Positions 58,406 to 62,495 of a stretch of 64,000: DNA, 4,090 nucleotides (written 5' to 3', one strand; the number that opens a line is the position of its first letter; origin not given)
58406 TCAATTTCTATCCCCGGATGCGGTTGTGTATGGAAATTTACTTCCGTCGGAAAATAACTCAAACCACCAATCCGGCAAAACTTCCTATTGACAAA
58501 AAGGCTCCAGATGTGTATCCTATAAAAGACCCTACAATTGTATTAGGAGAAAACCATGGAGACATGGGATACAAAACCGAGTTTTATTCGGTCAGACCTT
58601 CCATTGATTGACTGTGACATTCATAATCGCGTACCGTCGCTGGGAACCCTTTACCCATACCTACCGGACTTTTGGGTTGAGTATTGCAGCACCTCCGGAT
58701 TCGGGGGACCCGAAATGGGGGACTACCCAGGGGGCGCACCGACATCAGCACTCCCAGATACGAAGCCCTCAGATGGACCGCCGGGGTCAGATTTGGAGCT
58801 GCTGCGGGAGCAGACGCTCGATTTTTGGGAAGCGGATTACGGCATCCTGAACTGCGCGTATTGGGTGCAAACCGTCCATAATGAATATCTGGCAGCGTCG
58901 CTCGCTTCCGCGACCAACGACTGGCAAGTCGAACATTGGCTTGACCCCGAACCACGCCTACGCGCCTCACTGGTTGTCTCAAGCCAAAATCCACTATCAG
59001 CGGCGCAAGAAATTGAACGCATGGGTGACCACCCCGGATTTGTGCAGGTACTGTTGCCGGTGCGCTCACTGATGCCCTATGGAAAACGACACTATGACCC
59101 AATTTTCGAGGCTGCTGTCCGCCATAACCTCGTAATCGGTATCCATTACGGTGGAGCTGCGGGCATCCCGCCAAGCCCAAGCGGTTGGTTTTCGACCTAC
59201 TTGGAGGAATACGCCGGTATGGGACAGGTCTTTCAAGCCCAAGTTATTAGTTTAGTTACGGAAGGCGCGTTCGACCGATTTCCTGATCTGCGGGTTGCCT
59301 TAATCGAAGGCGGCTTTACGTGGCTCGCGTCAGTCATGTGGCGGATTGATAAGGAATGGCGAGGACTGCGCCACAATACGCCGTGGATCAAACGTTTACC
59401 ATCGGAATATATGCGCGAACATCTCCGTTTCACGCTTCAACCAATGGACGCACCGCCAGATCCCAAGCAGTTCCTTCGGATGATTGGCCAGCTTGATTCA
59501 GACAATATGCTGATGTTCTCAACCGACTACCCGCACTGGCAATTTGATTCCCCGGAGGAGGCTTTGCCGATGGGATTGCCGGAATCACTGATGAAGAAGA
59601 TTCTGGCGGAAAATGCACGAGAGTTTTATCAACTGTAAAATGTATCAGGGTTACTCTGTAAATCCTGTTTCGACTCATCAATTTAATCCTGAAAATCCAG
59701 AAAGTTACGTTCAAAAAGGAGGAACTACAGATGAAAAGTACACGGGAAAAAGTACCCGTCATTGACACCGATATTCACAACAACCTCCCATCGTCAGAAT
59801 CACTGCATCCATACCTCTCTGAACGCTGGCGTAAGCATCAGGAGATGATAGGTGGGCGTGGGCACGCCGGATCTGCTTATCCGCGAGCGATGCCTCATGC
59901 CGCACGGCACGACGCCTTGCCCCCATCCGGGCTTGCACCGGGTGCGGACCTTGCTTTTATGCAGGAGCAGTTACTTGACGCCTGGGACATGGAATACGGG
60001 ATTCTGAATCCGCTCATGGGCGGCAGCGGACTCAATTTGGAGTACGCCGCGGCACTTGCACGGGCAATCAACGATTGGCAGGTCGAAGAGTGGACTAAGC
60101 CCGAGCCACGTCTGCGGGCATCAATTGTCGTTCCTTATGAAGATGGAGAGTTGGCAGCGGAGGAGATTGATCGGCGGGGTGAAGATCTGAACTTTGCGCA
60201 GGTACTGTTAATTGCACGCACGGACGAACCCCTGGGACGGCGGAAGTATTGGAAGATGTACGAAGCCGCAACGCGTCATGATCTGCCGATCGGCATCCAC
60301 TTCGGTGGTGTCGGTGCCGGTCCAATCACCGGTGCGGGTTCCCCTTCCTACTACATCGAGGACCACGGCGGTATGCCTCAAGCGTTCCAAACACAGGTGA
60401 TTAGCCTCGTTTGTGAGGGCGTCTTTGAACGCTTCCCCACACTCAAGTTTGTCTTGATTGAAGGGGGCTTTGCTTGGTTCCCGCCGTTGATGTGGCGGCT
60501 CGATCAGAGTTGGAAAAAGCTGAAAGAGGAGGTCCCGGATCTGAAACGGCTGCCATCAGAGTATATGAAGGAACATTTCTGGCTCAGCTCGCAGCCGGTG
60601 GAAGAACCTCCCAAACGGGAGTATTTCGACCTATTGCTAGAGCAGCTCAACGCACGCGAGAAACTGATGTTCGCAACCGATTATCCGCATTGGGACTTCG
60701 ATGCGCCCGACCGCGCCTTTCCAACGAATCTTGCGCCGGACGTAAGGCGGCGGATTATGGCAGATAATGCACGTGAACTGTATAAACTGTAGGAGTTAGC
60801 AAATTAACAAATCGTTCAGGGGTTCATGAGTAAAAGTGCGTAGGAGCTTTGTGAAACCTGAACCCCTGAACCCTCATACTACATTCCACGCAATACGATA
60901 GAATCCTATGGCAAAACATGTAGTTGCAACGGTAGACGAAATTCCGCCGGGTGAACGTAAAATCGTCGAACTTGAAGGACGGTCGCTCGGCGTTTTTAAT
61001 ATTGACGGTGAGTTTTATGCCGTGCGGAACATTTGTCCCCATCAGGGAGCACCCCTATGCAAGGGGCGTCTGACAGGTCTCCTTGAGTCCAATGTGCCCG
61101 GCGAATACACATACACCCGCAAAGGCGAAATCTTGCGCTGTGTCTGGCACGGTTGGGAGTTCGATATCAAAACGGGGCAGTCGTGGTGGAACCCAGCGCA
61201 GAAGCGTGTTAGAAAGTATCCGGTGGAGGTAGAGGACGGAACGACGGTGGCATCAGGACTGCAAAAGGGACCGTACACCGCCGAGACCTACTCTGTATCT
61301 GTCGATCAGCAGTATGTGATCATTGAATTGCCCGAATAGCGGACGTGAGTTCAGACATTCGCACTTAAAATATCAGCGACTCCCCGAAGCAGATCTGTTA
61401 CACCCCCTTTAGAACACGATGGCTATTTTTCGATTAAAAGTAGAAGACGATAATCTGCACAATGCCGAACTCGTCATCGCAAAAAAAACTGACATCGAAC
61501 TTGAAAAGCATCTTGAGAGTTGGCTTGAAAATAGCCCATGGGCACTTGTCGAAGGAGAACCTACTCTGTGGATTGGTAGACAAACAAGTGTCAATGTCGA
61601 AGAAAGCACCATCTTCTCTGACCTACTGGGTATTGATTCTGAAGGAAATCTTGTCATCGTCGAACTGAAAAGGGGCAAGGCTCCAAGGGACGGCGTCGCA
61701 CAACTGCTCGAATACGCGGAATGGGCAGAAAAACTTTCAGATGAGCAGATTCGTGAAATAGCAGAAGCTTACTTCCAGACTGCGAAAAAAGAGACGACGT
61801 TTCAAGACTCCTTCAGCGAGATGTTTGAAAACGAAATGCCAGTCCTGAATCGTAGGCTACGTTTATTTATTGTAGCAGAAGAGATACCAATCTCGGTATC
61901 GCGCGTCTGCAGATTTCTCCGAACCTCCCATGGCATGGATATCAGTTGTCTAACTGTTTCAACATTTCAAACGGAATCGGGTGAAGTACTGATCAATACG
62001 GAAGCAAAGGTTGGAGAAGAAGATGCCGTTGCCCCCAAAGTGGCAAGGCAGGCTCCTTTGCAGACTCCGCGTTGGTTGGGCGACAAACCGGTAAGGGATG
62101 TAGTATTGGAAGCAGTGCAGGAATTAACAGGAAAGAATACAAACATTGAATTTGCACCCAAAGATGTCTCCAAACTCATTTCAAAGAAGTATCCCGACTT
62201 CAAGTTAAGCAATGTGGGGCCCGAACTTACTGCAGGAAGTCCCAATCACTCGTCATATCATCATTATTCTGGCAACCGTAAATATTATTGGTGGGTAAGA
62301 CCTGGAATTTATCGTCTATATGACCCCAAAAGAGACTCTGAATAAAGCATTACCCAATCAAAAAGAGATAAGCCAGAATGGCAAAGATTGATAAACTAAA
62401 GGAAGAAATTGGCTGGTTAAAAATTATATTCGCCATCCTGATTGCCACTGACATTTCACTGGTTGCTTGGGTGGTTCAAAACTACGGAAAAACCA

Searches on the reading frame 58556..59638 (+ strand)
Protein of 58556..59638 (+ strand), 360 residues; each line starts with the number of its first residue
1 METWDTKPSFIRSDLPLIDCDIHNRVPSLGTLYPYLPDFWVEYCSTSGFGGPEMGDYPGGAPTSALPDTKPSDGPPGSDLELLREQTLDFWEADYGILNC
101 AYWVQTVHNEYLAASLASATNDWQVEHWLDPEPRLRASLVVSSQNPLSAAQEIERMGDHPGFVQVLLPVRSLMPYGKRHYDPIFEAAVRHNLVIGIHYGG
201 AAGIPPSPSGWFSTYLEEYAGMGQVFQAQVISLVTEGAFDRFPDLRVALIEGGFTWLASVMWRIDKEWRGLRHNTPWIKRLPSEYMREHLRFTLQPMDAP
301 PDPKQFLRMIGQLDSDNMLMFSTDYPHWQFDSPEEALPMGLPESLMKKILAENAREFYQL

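Call 6: search_protein_families(library=pfam, proteins=[window:58556-59638:+], max_evalue=0.0001)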
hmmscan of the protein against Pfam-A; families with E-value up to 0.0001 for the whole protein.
window:58556-59638:+ (360 aa): 1 family
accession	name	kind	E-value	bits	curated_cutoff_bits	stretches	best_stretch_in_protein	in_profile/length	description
PF04909.20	Amidohydro_2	-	3.5e-40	139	26.4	1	18-360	1-289/289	Amidohydrolase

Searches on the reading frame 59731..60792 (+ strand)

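Call 63: search_protein_families(library=pfam, proteins=[window:59731-60792:+], max_evalue=0.1)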
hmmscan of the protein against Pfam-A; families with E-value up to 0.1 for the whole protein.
window:59731-60792:+ (353 aa): 1 family
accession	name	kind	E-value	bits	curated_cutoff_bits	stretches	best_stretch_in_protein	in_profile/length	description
PF04909.20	Amidohydro_2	-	2.5e-46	159.2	26.4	1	14-353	4-289/289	Amidohydrolase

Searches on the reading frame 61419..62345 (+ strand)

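Call 63: search_protein_families(library=pfam, proteins=[window:61419-62345:+], max_evalue=0.1)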
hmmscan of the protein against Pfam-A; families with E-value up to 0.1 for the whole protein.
window:61419-62345:+ (308 aa): 4 families
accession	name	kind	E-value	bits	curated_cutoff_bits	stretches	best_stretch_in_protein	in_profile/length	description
PF24706.1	DUF7669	-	1.3e-10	41.7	23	1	224-300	1-75/75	Domain of unknown function (DUF7669)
PF01939.22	NucS_C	-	3.8e-06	27.3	24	1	66-114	33-82/124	Endonuclease NucS C-terminal domain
PF06250.17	YhcG_C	-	0.016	15.5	32.5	1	27-106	23-101/157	YhcG PDDEXK nuclease domain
PF14082.12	SduA_C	-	0.085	13.5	27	0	29-89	4-57/159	Shedu protein SduA, C-terminal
